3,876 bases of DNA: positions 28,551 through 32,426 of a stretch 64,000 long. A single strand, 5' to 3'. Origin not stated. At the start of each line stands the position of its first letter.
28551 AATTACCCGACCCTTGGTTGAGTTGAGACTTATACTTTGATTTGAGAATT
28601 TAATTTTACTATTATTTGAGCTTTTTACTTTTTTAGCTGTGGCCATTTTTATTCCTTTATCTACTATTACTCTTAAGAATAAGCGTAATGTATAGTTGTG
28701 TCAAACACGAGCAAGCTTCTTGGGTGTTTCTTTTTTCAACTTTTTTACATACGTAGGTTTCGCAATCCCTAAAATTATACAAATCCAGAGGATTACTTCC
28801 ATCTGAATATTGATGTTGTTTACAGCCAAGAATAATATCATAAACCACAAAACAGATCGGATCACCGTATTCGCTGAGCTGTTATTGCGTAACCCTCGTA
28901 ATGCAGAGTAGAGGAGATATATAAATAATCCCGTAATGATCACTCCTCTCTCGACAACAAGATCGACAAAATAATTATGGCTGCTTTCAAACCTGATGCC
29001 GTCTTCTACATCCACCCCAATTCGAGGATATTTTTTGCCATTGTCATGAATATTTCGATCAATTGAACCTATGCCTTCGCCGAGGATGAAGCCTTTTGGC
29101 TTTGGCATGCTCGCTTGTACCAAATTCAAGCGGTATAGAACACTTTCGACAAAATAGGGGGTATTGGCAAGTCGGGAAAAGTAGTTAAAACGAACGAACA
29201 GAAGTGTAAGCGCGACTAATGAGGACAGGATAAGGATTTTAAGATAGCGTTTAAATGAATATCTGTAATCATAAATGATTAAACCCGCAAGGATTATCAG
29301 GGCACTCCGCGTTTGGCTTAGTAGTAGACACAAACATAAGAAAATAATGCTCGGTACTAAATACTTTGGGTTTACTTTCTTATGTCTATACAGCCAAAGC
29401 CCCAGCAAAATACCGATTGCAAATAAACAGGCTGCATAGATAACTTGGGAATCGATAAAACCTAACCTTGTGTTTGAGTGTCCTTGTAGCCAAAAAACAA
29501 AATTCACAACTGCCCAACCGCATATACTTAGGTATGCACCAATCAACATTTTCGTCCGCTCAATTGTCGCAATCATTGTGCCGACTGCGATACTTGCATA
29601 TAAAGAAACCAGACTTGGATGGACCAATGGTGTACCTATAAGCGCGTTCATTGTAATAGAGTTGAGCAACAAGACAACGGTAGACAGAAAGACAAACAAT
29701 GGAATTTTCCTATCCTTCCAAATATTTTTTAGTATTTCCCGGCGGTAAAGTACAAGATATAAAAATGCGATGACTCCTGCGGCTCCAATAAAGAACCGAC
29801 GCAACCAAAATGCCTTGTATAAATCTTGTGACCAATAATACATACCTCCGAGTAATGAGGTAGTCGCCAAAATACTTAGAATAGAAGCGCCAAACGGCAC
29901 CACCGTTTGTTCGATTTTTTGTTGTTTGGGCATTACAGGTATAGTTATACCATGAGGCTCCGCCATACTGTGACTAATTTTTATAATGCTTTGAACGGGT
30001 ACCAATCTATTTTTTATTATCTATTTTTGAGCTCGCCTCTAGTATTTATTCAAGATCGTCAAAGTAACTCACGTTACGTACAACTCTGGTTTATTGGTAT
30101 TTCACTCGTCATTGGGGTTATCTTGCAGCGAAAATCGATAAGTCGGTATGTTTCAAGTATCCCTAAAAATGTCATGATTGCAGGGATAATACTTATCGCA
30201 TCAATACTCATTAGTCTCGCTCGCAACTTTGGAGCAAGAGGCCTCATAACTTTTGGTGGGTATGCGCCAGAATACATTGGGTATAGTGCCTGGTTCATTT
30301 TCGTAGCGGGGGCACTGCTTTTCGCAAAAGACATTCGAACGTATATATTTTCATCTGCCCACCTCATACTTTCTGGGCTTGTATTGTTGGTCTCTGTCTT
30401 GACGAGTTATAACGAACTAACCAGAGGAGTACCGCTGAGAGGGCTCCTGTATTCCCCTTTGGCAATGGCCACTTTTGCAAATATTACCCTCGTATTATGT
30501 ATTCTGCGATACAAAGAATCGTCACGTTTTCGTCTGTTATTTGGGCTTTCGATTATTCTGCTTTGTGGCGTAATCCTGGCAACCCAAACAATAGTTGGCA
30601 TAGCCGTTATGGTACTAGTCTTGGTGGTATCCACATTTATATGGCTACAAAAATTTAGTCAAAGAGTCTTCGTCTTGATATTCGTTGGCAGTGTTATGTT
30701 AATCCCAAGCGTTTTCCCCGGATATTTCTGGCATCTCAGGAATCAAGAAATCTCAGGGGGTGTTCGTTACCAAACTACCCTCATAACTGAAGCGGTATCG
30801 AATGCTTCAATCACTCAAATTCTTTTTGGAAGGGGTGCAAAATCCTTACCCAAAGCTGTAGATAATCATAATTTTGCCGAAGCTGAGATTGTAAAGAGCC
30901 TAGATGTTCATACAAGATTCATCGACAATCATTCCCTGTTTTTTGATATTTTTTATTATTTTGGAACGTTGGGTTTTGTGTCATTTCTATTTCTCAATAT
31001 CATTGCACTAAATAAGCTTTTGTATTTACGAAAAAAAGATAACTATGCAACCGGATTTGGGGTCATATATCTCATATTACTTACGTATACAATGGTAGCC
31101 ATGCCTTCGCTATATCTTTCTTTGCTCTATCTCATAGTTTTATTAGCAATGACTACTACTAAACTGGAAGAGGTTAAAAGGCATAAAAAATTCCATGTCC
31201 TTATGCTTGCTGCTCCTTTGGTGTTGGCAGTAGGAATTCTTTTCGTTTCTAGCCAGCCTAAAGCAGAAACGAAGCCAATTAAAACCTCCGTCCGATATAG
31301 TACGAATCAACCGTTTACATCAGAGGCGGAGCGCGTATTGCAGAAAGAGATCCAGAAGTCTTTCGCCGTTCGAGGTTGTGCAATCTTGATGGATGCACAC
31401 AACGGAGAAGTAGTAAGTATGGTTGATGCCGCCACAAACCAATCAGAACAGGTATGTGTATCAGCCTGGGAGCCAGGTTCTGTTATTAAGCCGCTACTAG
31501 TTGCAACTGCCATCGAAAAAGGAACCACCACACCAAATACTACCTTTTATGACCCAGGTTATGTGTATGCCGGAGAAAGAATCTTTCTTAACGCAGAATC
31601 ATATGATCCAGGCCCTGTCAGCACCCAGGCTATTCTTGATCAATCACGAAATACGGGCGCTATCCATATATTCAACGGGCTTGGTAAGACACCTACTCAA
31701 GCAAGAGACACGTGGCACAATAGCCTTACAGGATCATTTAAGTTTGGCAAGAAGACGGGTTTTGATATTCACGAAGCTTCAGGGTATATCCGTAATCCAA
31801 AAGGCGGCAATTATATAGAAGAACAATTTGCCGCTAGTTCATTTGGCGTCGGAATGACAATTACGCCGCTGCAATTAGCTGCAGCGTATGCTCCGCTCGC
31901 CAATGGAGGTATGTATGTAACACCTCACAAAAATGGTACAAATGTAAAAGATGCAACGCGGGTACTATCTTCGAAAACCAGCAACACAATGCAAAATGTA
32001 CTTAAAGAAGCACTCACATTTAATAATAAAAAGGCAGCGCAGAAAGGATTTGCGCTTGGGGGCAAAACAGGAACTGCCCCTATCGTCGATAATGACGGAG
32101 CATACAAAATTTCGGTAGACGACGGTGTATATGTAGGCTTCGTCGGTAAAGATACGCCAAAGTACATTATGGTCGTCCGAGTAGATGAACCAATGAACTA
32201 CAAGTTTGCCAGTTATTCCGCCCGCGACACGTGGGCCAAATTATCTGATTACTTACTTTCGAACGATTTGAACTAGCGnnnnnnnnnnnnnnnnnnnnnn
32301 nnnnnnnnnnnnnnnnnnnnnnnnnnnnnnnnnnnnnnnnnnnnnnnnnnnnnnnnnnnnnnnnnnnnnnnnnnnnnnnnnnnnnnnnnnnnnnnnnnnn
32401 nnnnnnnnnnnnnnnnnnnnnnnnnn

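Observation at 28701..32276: O-antigen-ligase-like polytopic domain fused to a PBP transpeptidase, next to a divergent second ligase-like gene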

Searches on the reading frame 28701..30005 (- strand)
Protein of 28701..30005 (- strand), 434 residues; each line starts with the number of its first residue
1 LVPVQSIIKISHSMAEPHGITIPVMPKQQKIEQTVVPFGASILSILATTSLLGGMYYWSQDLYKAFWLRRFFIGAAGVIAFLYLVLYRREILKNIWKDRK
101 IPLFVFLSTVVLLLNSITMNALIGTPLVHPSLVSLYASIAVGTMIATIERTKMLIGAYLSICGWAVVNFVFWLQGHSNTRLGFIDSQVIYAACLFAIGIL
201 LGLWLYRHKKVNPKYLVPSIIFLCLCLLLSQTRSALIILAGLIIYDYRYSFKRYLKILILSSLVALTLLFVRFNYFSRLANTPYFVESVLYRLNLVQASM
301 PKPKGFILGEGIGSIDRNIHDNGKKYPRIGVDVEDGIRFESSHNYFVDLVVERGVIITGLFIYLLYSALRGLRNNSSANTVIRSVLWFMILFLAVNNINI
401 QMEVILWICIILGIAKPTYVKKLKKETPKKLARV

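Call 3: search_protein_families(library=pfam, proteins=[window:28701-30005:-], max_evalue=1)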
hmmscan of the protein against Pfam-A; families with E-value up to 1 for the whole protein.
window:28701-30005:- (434 aa): 1 family
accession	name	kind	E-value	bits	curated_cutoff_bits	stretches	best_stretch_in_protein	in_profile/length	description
PF04932.20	Wzy_C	-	1.4e-08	35.1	31.7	1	220-361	3-148/149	O-Antigen ligase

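Call 4: search_protein_families(library=ncbifam, proteins=[window:28701-30005:-], max_evalue=1)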
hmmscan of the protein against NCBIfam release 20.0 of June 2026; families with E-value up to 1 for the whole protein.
window:28701-30005:- (434 aa): 1 family
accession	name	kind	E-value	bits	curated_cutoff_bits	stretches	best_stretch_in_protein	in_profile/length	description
TIGR02115.1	potass_kdpF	equivalog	0.021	14.9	26.85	1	354-368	4-18/24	K(+)-transporting ATPase subunit F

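Call 10: list_cluster_members(proteins=[P0001, window:28701-30005:-])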
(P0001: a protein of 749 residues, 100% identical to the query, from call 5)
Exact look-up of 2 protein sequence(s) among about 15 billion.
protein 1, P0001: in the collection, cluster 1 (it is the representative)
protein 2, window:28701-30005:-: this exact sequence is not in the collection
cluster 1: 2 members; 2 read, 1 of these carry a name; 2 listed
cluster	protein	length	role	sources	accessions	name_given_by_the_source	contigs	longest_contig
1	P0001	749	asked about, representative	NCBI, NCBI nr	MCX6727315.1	MAG: penicillin-binding transpeptidase domain-containing protein [Candidatus ... | penicillin-binding transpeptidase domain-containing protein [Candidatus Saccharibacteria ...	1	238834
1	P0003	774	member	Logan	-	-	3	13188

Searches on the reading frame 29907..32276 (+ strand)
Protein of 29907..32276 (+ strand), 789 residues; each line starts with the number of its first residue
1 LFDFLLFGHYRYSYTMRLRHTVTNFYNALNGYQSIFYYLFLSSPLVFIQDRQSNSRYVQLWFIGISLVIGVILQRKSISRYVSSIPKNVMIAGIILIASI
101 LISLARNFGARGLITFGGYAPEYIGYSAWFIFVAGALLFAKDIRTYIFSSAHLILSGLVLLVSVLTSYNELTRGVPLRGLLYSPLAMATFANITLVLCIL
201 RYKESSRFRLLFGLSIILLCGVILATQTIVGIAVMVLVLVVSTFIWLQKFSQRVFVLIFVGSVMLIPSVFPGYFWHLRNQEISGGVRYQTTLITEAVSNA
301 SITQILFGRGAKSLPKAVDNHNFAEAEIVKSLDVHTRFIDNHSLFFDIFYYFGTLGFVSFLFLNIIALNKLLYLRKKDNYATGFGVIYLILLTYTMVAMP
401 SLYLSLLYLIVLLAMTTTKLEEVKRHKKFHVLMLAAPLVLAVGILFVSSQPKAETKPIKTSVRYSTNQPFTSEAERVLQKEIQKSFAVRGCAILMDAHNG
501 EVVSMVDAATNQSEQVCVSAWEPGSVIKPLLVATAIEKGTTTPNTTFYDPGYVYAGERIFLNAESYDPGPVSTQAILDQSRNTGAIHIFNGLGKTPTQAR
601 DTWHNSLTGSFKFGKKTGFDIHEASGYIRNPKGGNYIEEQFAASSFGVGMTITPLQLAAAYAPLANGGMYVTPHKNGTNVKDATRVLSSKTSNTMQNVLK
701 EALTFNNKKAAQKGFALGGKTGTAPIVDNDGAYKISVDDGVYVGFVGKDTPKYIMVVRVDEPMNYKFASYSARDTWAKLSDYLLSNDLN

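Call 3: search_protein_families(library=pfam, proteins=[window:29907-32276:+], max_evalue=1)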
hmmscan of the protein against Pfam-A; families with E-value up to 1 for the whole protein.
window:29907-32276:+ (789 aa): 2 families
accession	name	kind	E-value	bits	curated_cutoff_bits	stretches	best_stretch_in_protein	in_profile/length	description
PF00905.27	Transpeptidase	-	1.9e-44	152.5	22.1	1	490-768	1-285/299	Penicillin binding protein transpeptidase domain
PF04932.20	Wzy_C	-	5.8e-06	26.6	31.7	1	215-361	2-149/149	O-Antigen ligase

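Call 4: search_protein_families(library=ncbifam, proteins=[window:29907-32276:+], max_evalue=1)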
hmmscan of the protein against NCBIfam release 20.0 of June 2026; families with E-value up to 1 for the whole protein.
window:29907-32276:+ (789 aa): 21 families
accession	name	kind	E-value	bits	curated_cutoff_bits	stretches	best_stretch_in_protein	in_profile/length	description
TIGR02214.1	spoVD_pbp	equivalog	5.3e-29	101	688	1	474-765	225-535/636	stage V sporulation protein D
TIGR03423.1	pbp2_mrdA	equivalog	1.4e-25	89.9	455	1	517-764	301-574/593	penicillin-binding protein 2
TIGR02074.1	PBP_1a_fam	subfamily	3.3e-23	82.3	508.75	1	460-752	224-513/535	PBP1A family penicillin-binding protein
NF053573.1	PBP2_PenA_Neis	exception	2.4e-20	72.6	1105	1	464-766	237-542/572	peptidoglycan D,D-transpeptidase PBP2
NF011685.0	PRK15105.1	subfamily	4.6e-18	65.1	737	1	475-767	245-540/588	peptidoglycan glycosyltransferase FtsI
NF038271.1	strep_PBP2X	exception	1.4e-13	50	1050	1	510-770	321-601/750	penicillin-binding protein PBP2X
TIGR02073.1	PBP_1c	equivalog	5.4e-13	48.4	494.2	2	455-594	243-384/728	penicillin-binding protein 1C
NF038272.1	strep_PBP1A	exception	1.1e-08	33.9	1075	1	492-756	329-590/658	penicillin-binding protein PBP1A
NF051842.1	PBP4_5_Efaec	equivalog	1.2e-08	33.8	700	1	602-765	488-651/668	penicillin-binding protein PBP4(5)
NF051885.1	tranpepglycosPbpC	equivalog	5e-08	32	900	2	471-594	303-430/632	multimodular transpeptidase-transglycosylase PbpC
NF008061.0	PRK10795.1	equivalog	7.5e-08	31.4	962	1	515-753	321-560/634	peptidoglycan DD-transpeptidase MrdA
NF038278.1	strep_PBP2B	exception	5.4e-07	28.4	975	1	491-694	343-564/678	penicillin-binding protein PBP2B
NF038276.1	strep_PBP2A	exception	1.5e-05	23.5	1100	1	514-725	385-580/716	penicillin-binding protein PBP2A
NF000270.1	bla_class_D_alt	equivalog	3e-05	23.3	280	1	708-775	163-231/240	class D beta-lactamase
NF038274.1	strep_PBP1B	exception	0.00011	20.7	1225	1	487-592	376-485/745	penicillin-binding protein PBP1B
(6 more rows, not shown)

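Call 5: find_homologous_proteins(query=window:29907-32276:+, max_evalue=0.00001)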
Query window:29907-32276:+ (789 aa): 2 proteins with E <= 0.00001 among 8000 candidates.
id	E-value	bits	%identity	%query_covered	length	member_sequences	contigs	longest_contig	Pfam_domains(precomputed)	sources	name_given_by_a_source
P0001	0.0e+0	1658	100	95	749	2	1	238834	PF00905.28,PF04932.21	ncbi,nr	ncbi:MAG: penicillin-binding transpeptidase domain-containing protein [Candidatus Saccharibacteria b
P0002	2.9e-13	67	27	37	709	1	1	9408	PF03717.21,PF03793.25,PF00905.28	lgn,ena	-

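Call 9: find_encoding_contigs(protein=P0001, flank=10000, max_places=4)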
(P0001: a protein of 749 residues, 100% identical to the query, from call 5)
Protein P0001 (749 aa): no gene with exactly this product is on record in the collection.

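Call 12: find_encoding_contigs(protein=P0003, flank=10000, max_places=6)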
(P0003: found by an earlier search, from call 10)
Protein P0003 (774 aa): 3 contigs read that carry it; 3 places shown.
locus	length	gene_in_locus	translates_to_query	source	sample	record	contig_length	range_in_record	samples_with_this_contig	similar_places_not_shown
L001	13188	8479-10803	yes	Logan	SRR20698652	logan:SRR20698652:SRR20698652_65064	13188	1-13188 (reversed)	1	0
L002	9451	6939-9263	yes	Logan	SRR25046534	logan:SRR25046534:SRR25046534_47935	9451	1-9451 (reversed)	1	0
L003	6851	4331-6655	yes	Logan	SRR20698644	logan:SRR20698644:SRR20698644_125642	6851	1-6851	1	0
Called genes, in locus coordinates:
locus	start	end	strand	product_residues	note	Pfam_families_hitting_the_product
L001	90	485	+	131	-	PF00072:Response_reg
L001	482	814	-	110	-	PF03819:MazG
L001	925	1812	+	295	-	PF21088:MS_channel_1st, PF00924:MS_channel_2nd, PF21082:MS_channel_3rd (weak)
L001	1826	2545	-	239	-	-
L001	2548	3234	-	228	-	-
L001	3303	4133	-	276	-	PF00730:HhH-GPD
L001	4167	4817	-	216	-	-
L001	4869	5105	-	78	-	-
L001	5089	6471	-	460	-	PF00795:CN_hydrolase (faint)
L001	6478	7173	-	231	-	-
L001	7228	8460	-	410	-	PF04932:Wzy_C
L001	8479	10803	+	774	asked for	PF04932:Wzy_C (weak), PF00905:Transpeptidase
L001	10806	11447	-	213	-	-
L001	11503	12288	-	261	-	PF01061:ABC2_membrane, PF12698:ABC2_membrane_3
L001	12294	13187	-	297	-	?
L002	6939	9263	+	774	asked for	PF04932:Wzy_C (weak), PF00905:Transpeptidase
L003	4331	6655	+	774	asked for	PF04932:Wzy_C (weak), PF00905:Transpeptidase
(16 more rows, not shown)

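Call 35: predict_structure(alignment_id=A2)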
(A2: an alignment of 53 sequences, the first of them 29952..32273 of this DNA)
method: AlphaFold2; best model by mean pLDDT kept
length: 774 residues; sequences in the alignment: 53
mean_pLDDT: 84.0   pTM: 0.73
mean pLDDT of the five models: 84.0, 83.9, 83.8, 82.1, 81.3
residues with pLDDT >= 90: 402; 70-90: 226; 50-70: 105; < 50: 41
segments of 3 or more residues with pLDDT < 50: 305-323, 433-443, 711-718
pLDDT, mean of each block of 10 residues (from residue 1): 60 71 97 88 94 95 95 97 95 72 72 95 96 94 97 87 93 98 93 93 97 93 89 87 88 82 71 76 82 78 48 42 67 93 96 87 87 95 92 98 75 70 62 46 60 91 89 91 94 74 84 95 98 80 70 88 89 94 91 93 87 66 76 83 96 96 84 97 93 75 82 45 83 84 81 86 90 64
secondary structure, 60 per line:
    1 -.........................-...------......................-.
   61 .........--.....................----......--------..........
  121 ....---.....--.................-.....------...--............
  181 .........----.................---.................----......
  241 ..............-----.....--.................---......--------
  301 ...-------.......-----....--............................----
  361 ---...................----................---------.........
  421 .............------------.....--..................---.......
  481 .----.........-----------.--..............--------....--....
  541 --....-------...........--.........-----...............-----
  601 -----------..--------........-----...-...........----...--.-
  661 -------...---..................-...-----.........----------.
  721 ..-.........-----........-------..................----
elements in order (helices of 4 or more, strands of 3 or more residues): H2-26 H37-58 H60-69 H72-92 H97-102 H111-124 H128-132 H135-151 H153-157 H169-189 H194-210 H214-230 H235-254 H260-264 H267-283 H287-292 H311-317 H323-326 H329-356 H364-382 H387-402 H412-433 E446-450 H453-470 E474-481 E486-494 H509-522 E531-534 E537-540 E543-546 E554-557 H558-564 H567-575 H581-595 H622-629 E635-637 H639-649 E654-656 E668-670 H674-691 E701-709 E724-732 E738-745 H753-770
